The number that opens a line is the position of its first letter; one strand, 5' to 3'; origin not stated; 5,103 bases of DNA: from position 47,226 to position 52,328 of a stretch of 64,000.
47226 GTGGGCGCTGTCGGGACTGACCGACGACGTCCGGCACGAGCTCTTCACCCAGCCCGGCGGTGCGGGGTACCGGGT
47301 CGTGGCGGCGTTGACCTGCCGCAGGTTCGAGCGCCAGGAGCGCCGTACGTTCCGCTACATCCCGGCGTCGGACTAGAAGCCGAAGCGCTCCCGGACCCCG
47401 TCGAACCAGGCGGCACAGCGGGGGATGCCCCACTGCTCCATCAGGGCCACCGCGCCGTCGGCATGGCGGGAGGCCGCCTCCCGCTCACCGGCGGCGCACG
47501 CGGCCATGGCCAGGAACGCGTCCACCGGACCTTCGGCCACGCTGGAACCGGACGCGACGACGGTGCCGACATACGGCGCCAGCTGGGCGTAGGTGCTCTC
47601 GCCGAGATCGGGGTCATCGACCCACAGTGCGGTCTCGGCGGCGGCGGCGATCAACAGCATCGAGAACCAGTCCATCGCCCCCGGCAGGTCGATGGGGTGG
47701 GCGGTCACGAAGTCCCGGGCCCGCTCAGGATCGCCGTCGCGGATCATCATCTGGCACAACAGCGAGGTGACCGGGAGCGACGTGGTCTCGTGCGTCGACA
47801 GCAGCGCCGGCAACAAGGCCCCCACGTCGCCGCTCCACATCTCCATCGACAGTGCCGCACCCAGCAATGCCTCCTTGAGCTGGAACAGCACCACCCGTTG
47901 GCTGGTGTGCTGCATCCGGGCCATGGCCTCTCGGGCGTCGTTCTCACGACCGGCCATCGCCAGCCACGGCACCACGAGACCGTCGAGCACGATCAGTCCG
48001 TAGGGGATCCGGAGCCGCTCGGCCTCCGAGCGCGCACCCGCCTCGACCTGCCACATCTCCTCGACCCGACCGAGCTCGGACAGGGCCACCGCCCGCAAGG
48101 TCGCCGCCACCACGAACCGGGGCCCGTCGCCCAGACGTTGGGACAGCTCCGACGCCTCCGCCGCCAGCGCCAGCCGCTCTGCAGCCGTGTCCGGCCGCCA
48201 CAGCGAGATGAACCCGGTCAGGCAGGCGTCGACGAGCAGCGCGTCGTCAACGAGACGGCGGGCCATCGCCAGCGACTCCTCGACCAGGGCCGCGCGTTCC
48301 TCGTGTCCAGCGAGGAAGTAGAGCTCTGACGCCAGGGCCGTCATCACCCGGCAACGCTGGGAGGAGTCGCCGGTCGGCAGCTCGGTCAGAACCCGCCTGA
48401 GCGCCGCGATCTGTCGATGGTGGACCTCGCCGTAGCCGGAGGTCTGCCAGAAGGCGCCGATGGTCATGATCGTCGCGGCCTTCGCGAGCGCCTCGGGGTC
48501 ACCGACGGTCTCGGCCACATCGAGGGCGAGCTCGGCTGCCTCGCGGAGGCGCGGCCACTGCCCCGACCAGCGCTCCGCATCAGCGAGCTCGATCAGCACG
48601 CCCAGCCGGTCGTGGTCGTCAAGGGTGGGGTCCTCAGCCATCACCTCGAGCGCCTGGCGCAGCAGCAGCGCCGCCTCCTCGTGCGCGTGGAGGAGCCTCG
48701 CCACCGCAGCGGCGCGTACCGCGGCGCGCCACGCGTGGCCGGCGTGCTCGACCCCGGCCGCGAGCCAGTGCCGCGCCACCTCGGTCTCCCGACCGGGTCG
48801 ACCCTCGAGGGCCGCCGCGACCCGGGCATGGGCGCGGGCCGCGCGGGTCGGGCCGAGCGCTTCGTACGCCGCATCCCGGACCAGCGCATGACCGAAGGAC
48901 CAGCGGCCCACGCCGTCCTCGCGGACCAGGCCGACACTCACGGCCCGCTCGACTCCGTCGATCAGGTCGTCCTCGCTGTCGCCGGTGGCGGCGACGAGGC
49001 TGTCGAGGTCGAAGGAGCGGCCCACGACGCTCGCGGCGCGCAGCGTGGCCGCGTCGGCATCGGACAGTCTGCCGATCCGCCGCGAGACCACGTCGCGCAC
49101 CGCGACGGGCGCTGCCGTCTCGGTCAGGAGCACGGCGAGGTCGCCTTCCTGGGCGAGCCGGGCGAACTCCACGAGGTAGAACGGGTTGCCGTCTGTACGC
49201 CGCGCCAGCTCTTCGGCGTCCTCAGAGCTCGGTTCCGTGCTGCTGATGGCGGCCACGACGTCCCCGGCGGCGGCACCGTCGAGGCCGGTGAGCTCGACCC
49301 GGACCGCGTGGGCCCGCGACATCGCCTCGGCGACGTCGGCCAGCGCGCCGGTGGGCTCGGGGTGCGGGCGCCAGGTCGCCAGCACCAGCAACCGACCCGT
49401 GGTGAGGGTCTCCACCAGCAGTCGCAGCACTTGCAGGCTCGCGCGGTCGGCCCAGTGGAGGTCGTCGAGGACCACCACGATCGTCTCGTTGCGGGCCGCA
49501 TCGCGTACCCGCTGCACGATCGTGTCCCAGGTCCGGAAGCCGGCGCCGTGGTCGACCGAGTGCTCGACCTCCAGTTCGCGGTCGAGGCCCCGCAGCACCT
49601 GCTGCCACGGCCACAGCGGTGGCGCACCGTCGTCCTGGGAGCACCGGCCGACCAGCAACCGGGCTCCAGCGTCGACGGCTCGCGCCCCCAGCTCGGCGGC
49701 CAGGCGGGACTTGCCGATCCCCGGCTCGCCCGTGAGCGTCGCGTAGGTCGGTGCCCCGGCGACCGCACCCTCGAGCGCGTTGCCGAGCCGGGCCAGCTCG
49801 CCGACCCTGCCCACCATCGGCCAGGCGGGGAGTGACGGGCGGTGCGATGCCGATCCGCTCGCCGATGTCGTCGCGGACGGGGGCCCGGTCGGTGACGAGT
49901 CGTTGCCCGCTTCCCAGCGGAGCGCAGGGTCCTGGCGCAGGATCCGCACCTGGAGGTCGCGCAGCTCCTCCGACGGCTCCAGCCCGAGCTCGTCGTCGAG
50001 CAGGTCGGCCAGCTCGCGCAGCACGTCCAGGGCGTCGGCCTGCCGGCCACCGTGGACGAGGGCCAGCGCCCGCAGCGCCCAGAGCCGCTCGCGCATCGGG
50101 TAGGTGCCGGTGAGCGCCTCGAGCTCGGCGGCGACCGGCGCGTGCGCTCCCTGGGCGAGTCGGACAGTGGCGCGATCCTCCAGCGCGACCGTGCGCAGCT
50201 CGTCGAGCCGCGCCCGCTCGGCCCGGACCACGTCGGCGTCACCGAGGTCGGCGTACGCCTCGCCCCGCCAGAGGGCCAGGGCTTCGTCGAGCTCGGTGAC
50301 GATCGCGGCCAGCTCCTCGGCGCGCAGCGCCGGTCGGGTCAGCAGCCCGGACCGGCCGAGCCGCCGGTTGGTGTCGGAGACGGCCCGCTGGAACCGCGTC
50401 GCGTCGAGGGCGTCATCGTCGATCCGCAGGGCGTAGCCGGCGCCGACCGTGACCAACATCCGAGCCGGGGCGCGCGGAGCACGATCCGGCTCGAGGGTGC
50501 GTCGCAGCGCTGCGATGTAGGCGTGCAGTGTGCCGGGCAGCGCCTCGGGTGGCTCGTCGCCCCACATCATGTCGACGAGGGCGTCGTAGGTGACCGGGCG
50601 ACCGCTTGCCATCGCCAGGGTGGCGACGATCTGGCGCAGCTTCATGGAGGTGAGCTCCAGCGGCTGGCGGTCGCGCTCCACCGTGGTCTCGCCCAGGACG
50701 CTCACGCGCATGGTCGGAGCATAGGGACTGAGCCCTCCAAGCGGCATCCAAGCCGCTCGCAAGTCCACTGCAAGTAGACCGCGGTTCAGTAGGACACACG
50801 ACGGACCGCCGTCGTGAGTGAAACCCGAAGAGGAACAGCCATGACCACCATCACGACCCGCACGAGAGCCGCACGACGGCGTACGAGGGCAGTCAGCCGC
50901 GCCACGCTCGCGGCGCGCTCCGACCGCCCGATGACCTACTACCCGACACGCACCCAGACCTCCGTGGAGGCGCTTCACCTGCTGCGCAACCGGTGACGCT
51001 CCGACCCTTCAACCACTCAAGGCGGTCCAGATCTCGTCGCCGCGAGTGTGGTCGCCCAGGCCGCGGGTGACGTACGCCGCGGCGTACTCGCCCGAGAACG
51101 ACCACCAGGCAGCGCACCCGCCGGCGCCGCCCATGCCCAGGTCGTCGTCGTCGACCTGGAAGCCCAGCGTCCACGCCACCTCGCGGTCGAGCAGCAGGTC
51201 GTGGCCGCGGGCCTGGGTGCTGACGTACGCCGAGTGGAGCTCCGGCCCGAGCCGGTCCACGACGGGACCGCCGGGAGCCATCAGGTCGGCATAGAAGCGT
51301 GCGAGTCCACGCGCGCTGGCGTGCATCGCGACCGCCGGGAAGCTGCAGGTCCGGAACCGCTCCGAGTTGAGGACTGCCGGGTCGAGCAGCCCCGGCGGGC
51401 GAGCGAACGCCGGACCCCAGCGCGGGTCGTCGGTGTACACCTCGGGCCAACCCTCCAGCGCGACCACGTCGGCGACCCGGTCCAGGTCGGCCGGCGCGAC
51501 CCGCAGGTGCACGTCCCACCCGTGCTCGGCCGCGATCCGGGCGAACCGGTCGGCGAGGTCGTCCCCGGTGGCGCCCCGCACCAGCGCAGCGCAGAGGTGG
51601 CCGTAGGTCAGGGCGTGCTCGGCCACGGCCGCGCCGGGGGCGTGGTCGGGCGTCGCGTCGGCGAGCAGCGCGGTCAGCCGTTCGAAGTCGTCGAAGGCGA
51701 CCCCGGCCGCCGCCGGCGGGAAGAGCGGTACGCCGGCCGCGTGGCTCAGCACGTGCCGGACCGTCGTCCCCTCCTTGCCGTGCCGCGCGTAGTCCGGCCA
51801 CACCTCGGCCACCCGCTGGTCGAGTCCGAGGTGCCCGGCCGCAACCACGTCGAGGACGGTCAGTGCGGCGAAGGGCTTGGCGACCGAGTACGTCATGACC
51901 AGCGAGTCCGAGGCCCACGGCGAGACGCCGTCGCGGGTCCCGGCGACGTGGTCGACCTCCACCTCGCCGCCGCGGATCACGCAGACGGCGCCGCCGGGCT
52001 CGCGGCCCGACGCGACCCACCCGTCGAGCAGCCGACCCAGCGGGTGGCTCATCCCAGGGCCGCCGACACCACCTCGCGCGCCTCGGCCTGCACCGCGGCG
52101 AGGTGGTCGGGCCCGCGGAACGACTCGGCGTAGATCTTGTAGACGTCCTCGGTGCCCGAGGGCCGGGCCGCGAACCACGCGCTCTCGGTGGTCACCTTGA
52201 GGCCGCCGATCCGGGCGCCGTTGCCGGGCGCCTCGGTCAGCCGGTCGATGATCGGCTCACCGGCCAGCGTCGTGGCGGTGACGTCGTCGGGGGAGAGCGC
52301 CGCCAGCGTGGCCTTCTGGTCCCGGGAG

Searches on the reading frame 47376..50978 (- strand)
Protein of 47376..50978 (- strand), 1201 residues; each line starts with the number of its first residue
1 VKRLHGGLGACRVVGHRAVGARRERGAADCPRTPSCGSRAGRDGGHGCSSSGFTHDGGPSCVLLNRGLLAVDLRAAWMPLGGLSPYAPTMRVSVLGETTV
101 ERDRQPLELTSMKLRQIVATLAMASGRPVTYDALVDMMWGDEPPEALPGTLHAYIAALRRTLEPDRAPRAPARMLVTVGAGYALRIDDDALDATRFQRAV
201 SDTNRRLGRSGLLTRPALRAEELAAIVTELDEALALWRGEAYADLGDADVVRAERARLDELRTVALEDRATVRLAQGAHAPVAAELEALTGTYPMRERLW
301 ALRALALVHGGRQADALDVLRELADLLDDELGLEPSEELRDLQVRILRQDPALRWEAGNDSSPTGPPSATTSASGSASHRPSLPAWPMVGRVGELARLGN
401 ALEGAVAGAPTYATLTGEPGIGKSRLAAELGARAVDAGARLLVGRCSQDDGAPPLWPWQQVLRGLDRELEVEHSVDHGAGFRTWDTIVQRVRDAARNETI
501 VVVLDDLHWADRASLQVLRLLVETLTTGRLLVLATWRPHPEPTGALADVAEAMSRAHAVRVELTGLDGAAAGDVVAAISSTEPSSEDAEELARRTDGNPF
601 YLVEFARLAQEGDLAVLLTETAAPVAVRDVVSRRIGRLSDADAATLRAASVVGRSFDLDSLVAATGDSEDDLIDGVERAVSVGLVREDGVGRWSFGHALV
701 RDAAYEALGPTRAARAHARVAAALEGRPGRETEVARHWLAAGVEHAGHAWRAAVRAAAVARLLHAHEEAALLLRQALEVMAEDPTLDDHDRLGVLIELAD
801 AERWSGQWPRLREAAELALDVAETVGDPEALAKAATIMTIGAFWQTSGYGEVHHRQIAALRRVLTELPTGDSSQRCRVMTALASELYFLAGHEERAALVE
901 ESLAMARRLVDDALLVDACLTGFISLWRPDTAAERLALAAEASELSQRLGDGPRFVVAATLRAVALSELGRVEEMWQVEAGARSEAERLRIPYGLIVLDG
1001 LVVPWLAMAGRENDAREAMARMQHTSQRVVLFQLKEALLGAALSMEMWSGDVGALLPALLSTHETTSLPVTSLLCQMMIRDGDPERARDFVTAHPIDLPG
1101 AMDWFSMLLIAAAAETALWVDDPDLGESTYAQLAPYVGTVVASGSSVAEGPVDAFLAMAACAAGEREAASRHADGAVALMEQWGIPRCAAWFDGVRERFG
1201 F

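Call 9: search_protein_families(library=pfam, proteins=[window:47376-50978:-], max_evalue=0.001)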
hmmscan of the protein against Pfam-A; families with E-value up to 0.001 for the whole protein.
window:47376-50978:- (1201 aa): 4 families
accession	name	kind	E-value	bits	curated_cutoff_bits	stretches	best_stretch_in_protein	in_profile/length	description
PF03704.23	BTAD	-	9.7e-31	107.5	22.1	1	215-347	14-146/146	Bacterial transcriptional activator domain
PF13191.12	AAA_16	-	3.6e-22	80.1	32.6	1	388-532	2-166/167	AAA ATPase domain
PF00486.34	Trans_reg_C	-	4.7e-08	33.4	26.2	1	106-184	3-77/77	Transcriptional regulatory protein, C terminal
PF13401.12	AAA_22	-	2.2e-07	31.7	27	1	413-523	8-109/130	AAA domain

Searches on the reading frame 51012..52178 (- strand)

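Call 9: search_protein_families(library=pfam, proteins=[window:51012-52178:-], max_evalue=0.001)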
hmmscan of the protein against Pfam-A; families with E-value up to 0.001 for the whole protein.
window:51012-52178:- (389 aa): 1 family
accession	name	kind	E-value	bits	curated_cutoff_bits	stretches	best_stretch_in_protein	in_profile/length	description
PF00144.29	Beta-lactamase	-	2.6e-44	152.2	27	1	51-383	5-320/329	Beta-lactamase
